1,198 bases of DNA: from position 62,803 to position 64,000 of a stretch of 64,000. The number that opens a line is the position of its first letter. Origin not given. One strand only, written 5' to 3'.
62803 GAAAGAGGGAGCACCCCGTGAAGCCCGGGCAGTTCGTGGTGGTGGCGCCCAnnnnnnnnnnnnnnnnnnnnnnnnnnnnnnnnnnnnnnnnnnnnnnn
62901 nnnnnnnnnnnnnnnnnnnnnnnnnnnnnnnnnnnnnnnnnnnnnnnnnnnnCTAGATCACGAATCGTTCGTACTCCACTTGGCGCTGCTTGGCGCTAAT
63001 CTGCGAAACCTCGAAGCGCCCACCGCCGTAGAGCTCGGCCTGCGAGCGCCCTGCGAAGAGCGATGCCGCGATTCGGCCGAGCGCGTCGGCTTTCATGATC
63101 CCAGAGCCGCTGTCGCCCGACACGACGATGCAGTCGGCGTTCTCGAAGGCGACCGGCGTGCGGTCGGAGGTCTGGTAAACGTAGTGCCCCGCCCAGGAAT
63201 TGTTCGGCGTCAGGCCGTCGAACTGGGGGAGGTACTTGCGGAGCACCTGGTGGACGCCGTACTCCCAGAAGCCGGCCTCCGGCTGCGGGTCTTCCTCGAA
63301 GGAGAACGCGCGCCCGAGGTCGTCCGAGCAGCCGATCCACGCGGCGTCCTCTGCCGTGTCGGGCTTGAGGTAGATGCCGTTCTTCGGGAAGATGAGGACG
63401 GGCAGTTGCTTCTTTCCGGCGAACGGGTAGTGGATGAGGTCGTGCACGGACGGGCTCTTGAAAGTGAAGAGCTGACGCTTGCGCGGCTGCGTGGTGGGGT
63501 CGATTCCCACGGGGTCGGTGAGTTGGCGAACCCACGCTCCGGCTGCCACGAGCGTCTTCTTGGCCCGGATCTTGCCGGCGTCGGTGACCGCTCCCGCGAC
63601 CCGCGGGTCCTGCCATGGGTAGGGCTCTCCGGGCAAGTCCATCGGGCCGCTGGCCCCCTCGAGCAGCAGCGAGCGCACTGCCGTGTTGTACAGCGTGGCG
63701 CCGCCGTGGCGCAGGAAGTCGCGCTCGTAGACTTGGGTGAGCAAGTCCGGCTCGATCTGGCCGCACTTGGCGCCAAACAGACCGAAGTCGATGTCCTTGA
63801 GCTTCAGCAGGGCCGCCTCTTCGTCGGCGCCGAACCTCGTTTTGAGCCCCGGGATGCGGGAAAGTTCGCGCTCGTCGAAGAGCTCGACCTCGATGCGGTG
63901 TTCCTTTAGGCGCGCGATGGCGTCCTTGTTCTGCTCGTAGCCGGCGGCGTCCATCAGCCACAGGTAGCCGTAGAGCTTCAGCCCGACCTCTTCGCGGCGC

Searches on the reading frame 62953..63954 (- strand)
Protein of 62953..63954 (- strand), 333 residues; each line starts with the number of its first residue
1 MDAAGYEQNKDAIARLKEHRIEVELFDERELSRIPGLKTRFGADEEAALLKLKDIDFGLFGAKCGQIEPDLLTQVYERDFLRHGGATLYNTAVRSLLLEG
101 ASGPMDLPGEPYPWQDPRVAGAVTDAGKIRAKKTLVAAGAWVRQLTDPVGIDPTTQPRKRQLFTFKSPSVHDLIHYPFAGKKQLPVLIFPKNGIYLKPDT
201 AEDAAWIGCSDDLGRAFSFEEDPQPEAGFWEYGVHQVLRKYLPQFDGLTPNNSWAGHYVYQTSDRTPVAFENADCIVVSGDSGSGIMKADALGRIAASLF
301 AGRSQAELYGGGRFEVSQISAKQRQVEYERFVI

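Call 79: search_protein_families(library=pfam, proteins=[window:62953-63954:-], max_evalue=0.001)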
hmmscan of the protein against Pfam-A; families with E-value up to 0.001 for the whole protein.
window:62953-63954:- (333 aa): 1 family
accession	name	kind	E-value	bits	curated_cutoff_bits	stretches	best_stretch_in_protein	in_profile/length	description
PF01266.30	DAO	-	4.5e-24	86.1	27.9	1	19-299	112-353/353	FAD dependent oxidoreductase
